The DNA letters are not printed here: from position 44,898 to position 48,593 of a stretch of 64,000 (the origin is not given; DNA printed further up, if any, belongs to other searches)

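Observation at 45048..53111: Two giant collinear paralogues of an unrecognised secreted protein family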

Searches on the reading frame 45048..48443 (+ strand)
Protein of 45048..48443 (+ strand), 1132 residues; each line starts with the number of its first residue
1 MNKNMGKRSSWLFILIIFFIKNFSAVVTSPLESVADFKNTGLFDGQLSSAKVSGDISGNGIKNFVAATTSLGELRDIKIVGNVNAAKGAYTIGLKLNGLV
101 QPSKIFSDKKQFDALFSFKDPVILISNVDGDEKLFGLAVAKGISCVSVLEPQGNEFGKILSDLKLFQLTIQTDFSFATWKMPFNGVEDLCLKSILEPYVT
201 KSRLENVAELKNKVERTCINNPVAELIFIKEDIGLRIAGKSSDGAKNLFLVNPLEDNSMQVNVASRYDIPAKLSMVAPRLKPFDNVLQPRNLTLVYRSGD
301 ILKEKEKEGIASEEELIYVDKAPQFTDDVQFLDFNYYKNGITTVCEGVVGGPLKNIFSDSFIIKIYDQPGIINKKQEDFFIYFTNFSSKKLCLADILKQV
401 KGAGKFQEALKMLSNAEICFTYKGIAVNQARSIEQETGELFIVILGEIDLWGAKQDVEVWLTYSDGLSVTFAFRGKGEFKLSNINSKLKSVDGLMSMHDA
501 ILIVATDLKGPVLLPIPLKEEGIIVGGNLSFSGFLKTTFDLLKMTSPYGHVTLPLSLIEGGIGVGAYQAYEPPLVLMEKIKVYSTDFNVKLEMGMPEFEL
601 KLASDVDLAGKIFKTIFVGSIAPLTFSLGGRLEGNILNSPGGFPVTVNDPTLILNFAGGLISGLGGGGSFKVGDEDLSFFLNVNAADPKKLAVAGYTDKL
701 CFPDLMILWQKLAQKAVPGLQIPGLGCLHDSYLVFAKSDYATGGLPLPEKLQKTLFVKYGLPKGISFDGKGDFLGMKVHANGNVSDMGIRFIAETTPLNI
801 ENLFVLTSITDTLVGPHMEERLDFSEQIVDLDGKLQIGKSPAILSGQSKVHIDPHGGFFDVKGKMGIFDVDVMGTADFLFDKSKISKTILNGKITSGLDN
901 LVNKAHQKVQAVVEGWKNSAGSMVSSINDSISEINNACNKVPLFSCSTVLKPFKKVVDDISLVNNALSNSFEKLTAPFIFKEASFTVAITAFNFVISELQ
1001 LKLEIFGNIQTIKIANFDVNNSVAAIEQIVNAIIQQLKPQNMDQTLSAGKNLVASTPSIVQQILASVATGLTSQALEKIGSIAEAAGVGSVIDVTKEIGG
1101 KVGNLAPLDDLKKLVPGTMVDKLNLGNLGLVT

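Call 7: search_protein_families(library=pfam, proteins=[window:45048-48443:+], max_evalue=1)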
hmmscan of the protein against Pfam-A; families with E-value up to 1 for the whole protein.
window:45048-48443:+ (1132 aa): 1 family
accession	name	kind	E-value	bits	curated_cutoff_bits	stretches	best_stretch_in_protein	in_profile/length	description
PF14473.11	RD3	-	0.079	13.2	27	1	932-979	75-122/129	RD3 protein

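Call 8: search_protein_families(library=ncbifam, proteins=[window:45048-48443:+], max_evalue=1)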
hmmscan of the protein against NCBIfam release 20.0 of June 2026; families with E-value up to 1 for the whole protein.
window:45048-48443:+ (1132 aa): 0 families

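Call 9: find_homologous_proteins(query=window:45048-48443:+)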
Query window:45048-48443:+ (1132 aa): 2 proteins with E <= 0.001 among 8000 candidates.
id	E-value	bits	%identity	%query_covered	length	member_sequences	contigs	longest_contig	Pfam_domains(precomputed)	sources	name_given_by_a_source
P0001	0.0e+0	2488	100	100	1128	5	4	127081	-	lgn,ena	-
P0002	0.0e+0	2026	79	100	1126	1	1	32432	-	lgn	-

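Call 10: search_solved_structures(query=window:45048-48443:+, max_evalue=10)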
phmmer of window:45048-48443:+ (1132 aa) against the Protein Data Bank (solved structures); distinct sequences matched with E-value up to 10: 1.
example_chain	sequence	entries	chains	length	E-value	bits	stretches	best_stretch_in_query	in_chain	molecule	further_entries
37bg_A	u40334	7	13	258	2.5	9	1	182-247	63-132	Histone-lysine N-methyltransferase, H3 lysine-79 specific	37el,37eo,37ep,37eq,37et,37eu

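Call 15: find_encoding_contigs(protein=P0002, flank=10000)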
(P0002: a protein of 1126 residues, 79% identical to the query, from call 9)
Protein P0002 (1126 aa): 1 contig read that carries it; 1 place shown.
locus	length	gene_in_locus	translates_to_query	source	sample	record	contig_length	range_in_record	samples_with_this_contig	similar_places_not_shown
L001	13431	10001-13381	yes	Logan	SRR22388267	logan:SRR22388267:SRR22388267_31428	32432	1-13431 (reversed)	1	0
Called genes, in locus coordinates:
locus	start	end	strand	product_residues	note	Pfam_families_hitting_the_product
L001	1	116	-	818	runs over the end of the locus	PF03958:Secretin_N, PF00263:Secretin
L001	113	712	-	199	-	-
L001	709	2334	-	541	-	PF11104:PilM_2, PF05134:T2SSL (weak)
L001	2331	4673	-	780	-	PF21305:type_II_gspD_N0 (weak), PF03958:Secretin_N, PF00263:Secretin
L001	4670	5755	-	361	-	PF11356:T2SSC (weak)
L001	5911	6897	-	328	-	PF20030:bpMoxR, PF07726:AAA_3, PF07728:AAA_5, PF17863:AAA_lid_2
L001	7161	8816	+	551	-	-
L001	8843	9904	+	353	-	PF01370:Epimerase, PF02719:Polysacc_synt_2, PF04321:RmlD_sub_bind, PF05368:NmrA (weak), PF08659:KR (faint), PF01073:3Beta_HSD, PF16363:GDP_Man_Dehyd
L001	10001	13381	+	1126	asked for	-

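Call 19: find_homologous_proteins(query=A1, max_evalue=0.01)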
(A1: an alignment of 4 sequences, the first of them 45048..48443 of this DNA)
Query A1 (4 sequences) (1132 aa, profile of the alignment): 2 proteins with E <= 0.01 among 8000 candidates.
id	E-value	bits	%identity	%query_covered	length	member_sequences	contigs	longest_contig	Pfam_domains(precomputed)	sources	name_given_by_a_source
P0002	0.0e+0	2109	79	100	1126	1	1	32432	-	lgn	-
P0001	0.0e+0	2107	100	100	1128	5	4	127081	-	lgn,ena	-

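Call 33: find_related_loci(query=A1, collection=genome_contigs, flank=10000)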
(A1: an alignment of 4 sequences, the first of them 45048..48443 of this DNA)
Query A1 (1132 aa) in genome_contigs; peptide patterns used: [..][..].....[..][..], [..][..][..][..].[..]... (x = any residue, [..] = any of these).
71 stretches matched a pattern, but none encodes a relative of the query by tblastn (E <= 1e-3).

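Call 37: search_protein_representatives(alignment_id=A1)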
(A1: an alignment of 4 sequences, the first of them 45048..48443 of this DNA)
Query: 4 sequences, 1129 profile positions. Proteins with E-value up to 0.001 (for the whole library): 28; up to 1e-10: 17; up to 1e-30: 11. The best 28 are listed.
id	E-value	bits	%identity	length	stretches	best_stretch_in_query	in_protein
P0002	0.0e+00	2108.5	-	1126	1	1-1129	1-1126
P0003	0.0e+00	1276.5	-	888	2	185-1113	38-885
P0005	1.5e-169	582.7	-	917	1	185-1046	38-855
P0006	5.0e-108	379.0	-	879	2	387-1060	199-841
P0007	4.8e-77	276.4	-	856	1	427-1048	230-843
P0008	1.5e-42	162.1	-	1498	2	354-1046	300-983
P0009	2.6e-41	158.0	-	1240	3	151-938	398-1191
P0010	1.0e-36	142.8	-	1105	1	376-1086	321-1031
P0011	1.3e-35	139.2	-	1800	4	403-875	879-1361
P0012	3.0e-32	128.0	-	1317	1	440-1007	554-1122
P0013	1.4e-31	125.8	-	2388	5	384-1051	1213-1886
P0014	1.0e-27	113.0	-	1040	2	371-950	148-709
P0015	1.1e-25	106.3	-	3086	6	384-1039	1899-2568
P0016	7.4e-22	93.6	-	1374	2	486-735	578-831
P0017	2.2e-17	78.8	-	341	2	185-244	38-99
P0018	3.2e-15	71.6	-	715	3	774-900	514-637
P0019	5.3e-13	64.3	-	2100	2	650-758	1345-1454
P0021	1.4e-06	43.0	-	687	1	785-935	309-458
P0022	4.0e-06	41.5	-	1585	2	759-930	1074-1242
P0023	4.8e-06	41.2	-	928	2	757-929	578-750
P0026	1.4e-04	36.4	-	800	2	778-873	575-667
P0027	1.7e-04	36.1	-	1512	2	590-768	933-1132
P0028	1.9e-04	35.9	-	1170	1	653-933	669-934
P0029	3.6e-04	35.1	-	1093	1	603-936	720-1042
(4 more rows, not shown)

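Call 39: search_protein_families(library=pfam, alignment_id=A2, max_evalue=0.001)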
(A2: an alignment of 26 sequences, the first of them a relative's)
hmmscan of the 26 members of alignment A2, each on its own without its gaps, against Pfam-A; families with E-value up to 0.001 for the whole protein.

A. member 1, P0005 (917 aa): 0 families

B. families by the number of members that match (of 26 scanned): 9 families
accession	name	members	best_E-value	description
PF17763.6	Asparaginase_C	1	8.6e-17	Glutaminase/Asparaginase C-terminal domain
PF00710.25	Asparaginase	1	1.1e-16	Asparaginase, N-terminal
PF13205.12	Big_5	1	4.3e-15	Bacterial Ig-like domain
PF04513.17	Baculo_PEP_C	1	2.5e-06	Baculovirus polyhedron envelope protein, PEP, C terminus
PF00038.26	Filament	1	1.8e-05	Intermediate filament protein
PF15619.11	Lebercilin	1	4.8e-05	Ciliary protein causing Leber congenital amaurosis disease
PF14362.11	DUF4407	1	0.00057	Domain of unknown function (DUF4407)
PF14257.11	DUF4349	1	0.00059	Domain of unknown function (DUF4349)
PF01442.23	Apolipoprotein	1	0.00078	Apolipoprotein A1/A4/E domain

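Call 40: list_cluster_members(proteins=[P0005, P0006, P0007, P0008, P0009, P0010, P0011, P0012, P0013, P0015])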
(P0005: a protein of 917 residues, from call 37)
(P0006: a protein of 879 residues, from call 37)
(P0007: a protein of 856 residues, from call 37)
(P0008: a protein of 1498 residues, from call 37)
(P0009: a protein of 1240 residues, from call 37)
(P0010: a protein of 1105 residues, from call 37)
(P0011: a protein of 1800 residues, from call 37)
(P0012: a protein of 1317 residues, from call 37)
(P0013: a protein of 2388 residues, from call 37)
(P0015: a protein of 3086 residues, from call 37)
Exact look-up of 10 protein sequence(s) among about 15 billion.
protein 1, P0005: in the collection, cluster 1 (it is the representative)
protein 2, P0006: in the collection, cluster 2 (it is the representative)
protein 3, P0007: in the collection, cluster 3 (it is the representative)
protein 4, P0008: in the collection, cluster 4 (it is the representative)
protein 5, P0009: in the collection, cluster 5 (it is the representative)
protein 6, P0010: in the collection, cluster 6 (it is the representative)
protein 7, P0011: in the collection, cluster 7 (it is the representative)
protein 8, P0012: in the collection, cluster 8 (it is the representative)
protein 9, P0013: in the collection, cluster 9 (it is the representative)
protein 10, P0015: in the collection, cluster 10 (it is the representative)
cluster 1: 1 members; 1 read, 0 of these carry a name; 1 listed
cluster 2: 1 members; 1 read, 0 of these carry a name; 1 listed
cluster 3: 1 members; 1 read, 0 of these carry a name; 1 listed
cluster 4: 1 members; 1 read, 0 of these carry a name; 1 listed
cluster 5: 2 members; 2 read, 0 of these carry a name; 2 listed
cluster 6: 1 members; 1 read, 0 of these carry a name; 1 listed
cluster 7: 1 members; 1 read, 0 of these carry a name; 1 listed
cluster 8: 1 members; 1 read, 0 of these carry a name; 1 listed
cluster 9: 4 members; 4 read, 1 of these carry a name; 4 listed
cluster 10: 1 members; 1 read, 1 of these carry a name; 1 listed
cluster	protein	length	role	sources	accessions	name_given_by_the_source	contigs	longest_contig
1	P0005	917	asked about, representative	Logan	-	-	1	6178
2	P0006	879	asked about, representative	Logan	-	-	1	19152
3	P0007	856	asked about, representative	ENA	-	-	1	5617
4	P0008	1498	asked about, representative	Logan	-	-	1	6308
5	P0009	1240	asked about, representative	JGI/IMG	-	-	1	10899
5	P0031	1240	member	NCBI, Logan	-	-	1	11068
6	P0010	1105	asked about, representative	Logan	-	-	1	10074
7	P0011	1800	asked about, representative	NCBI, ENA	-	-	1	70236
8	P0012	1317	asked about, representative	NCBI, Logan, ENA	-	-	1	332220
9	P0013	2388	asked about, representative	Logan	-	-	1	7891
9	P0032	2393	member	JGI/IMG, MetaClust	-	\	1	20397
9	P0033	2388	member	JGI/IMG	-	-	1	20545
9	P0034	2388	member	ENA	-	-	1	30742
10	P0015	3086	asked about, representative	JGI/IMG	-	hypothetical protein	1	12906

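Call 41: find_encoding_contigs(protein=P0012, flank=10000, max_places=2)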
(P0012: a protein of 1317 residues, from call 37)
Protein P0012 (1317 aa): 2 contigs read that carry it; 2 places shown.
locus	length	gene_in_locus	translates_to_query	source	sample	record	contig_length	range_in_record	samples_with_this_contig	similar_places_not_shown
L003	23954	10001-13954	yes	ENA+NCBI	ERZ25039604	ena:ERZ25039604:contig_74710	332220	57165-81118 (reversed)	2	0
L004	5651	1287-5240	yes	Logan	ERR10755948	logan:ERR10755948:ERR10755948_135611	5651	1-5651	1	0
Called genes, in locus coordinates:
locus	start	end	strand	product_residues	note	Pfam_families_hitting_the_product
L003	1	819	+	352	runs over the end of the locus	-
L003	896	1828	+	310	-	-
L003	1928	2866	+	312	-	-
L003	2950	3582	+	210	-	-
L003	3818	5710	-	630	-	PF00012:HSP70, PF06723:MreB_Mbl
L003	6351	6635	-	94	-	-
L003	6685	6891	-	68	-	-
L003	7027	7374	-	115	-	-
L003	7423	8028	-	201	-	-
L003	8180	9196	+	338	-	-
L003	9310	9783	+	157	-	-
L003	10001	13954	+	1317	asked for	-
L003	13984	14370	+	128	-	-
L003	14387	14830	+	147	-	PF01419:Jacalin (faint)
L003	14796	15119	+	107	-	-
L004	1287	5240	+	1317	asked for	-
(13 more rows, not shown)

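Call 42: find_encoding_contigs(protein=P0006, flank=10000, max_places=2)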
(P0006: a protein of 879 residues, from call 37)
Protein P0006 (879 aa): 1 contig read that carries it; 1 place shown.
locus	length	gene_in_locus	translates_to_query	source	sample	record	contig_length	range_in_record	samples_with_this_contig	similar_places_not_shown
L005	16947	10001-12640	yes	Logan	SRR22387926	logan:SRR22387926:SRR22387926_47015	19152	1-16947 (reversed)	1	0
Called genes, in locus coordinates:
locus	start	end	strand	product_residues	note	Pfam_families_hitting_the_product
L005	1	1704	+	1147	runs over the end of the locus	PF02811:PHP, PF07733:DNA_pol3_alpha, PF17657:DNA_pol3_finger, PF14579:HHH_6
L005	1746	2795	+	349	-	PF27233:MJ0711_N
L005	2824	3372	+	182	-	PF13599:Pentapeptide_4 (faint), PF00805:Pentapeptide (faint), PF13576:Pentapeptide_3 (faint)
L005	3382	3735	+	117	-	-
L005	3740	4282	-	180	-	PF01025:GrpE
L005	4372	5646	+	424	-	-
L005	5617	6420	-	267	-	-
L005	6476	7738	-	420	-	PF01773:Nucleos_tra2_N, PF07670:Gate, PF07662:Nucleos_tra2_C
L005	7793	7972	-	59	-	-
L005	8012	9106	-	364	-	PF03462:PCRF, PF00472:RF-1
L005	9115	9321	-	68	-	PF01197:Ribosomal_L31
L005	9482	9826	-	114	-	-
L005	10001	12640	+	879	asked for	-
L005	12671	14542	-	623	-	PF03797:Autotransporter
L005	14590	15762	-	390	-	PF13173:AAA_14, PF13635:DUF4143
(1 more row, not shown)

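Call 57: find_encoding_contigs(protein=P0011, flank=10000, max_places=2)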
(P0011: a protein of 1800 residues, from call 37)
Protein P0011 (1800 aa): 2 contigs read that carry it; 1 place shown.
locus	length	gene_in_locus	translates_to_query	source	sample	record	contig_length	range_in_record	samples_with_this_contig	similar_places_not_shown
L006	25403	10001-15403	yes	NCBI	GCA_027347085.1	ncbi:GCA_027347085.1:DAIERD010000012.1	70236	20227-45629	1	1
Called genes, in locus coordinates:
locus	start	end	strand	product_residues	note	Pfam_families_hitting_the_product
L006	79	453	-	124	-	PF07883:Cupin_2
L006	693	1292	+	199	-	PF00190:Cupin_1, PF02311:AraC_binding, PF07883:Cupin_2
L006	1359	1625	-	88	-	PF01541:GIY-YIG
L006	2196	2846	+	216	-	-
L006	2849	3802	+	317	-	PF01565:FAD_binding_4, PF02873:MurB_C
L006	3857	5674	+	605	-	-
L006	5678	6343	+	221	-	PF02592:Vut_1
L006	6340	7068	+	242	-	PF23023:Anti-Pycsar_Apyc1 (weak), PF00753:Lactamase_B, PF13483:Lactamase_B_3 (weak), PF12706:Lactamase_B_2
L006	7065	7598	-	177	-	-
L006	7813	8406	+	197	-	PF13298:LigD_N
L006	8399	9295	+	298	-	PF21686:LigD_Prim-Pol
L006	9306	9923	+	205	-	PF14681:UPRTase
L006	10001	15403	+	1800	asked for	-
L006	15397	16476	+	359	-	-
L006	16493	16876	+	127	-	-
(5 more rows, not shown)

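Call 58: find_encoding_contigs(protein=P0034, flank=10000, max_places=2)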
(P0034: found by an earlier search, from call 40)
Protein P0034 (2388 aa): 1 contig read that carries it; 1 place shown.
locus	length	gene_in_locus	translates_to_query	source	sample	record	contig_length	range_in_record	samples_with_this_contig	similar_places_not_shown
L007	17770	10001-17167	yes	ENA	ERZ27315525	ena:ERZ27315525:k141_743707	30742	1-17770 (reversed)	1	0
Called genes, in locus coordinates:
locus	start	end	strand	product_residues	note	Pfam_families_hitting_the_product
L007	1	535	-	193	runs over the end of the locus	-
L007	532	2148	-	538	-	PF11104:PilM_2, PF05134:T2SSL (weak)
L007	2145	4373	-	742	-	PF21305:type_II_gspD_N0 (faint), PF03958:Secretin_N, PF00263:Secretin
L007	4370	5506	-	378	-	PF11356:T2SSC (weak)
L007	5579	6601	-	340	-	PF20030:bpMoxR, PF00004:AAA (faint), PF05496:RuvB_N (weak), PF07726:AAA_3, PF07728:AAA_5, PF17863:AAA_lid_2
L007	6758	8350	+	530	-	-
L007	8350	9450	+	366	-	PF01073:3Beta_HSD, PF01370:Epimerase, PF02719:Polysacc_synt_2, PF04321:RmlD_sub_bind, PF05368:NmrA, PF07993:NAD_binding_4 (faint), PF16363:GDP_Man_Dehyd, PF13460:NAD_binding_10 (weak)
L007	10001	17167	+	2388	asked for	-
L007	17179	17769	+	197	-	?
